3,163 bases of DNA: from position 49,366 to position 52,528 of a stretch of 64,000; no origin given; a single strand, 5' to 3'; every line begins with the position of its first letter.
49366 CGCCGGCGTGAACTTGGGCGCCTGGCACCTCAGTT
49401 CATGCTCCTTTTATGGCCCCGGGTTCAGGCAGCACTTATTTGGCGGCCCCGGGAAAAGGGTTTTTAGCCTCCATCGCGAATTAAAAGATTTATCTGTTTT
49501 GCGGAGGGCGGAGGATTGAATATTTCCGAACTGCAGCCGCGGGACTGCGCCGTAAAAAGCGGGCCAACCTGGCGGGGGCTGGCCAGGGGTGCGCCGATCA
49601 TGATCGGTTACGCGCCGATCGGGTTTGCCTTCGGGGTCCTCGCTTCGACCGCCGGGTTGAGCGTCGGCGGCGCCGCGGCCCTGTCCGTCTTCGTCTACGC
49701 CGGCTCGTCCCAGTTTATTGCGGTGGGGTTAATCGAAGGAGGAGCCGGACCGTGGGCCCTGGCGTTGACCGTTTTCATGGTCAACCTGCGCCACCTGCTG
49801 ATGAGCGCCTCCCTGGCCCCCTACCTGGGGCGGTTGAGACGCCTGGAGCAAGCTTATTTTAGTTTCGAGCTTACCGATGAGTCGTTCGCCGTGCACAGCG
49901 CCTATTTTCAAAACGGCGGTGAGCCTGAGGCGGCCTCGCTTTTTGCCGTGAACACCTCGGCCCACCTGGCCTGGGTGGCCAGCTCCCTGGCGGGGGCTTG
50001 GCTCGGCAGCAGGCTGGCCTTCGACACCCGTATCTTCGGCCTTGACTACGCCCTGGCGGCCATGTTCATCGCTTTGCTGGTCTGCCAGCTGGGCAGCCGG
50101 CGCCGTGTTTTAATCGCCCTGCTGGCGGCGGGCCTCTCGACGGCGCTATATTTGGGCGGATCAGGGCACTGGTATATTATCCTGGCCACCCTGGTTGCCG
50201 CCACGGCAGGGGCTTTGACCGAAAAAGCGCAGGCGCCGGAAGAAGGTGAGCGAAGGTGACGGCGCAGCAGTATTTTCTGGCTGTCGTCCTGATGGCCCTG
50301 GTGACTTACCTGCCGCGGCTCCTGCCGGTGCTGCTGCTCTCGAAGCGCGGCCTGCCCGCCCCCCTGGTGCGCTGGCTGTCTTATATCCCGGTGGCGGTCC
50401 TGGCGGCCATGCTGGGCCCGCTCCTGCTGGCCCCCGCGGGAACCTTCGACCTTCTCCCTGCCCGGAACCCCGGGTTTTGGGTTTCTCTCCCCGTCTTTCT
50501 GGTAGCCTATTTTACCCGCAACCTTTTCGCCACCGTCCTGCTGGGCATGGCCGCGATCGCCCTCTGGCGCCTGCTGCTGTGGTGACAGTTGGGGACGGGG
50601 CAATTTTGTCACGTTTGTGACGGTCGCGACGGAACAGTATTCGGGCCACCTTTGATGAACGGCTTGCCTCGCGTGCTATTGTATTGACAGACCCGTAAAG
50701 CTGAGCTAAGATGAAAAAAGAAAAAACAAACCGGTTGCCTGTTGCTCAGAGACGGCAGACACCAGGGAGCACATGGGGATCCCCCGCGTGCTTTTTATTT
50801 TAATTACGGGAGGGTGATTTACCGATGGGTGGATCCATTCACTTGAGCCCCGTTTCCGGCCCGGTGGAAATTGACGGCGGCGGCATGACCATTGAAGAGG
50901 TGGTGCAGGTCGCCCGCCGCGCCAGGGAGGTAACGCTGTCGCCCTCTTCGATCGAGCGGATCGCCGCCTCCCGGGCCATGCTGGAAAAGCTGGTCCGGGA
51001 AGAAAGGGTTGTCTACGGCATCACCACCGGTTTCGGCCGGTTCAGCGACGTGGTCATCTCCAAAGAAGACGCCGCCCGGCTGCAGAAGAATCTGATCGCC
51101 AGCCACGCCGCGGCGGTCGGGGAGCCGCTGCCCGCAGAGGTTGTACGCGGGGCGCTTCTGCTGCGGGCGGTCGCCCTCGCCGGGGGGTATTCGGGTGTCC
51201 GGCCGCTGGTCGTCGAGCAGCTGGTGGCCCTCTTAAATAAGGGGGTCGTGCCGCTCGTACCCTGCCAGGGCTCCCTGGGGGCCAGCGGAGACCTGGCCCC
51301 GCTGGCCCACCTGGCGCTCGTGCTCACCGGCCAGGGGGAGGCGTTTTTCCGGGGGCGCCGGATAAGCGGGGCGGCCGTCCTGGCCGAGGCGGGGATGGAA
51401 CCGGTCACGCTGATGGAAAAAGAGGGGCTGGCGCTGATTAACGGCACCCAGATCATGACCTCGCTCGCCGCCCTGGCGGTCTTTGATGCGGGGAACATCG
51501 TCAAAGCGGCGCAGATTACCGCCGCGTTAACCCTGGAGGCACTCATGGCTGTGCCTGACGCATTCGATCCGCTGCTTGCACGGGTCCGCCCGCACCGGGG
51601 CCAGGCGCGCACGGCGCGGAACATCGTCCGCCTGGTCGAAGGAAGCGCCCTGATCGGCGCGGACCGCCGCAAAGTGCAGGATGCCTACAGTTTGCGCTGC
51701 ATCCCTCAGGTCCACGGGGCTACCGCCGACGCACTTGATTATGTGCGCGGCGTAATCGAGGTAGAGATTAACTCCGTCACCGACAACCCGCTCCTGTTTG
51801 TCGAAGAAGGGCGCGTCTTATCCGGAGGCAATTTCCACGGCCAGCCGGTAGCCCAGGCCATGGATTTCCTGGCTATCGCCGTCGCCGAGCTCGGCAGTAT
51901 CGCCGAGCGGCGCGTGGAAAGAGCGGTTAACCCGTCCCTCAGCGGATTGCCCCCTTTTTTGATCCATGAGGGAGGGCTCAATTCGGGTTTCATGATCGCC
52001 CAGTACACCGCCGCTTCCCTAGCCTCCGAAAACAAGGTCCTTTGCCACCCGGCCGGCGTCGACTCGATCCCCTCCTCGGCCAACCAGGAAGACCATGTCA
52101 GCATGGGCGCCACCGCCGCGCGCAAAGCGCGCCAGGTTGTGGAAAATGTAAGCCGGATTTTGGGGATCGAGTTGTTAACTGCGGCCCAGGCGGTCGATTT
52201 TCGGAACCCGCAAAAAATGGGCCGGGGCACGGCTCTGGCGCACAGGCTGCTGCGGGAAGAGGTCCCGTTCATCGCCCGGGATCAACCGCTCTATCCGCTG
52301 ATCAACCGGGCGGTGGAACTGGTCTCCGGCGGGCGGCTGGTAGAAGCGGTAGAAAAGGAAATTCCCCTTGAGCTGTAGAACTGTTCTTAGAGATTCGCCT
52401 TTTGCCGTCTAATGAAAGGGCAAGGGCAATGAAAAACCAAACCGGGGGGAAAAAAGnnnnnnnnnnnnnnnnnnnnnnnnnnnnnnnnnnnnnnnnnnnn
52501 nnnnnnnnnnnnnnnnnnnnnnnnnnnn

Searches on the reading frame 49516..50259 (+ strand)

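Call 26: search_protein_families(library=pfam, proteins=[window:49516-50259:+])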
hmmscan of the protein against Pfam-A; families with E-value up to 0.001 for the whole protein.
window:49516-50259:+ (247 aa): 1 family
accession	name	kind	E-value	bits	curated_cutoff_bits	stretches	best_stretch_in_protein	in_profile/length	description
PF03591.19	AzlC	-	6.2e-43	146.9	32.1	1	27-166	1-136/137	AzlC protein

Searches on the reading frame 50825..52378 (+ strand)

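Call 26: search_protein_families(library=pfam, proteins=[window:50825-52378:+])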
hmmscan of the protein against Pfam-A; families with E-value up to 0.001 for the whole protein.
window:50825-52378:+ (517 aa): 1 family
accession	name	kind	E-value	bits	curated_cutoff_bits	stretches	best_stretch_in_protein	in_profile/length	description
PF00221.24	Lyase_aromatic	-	4.6e-200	665.7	27.3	1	21-478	1-466/466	Aromatic amino acid lyase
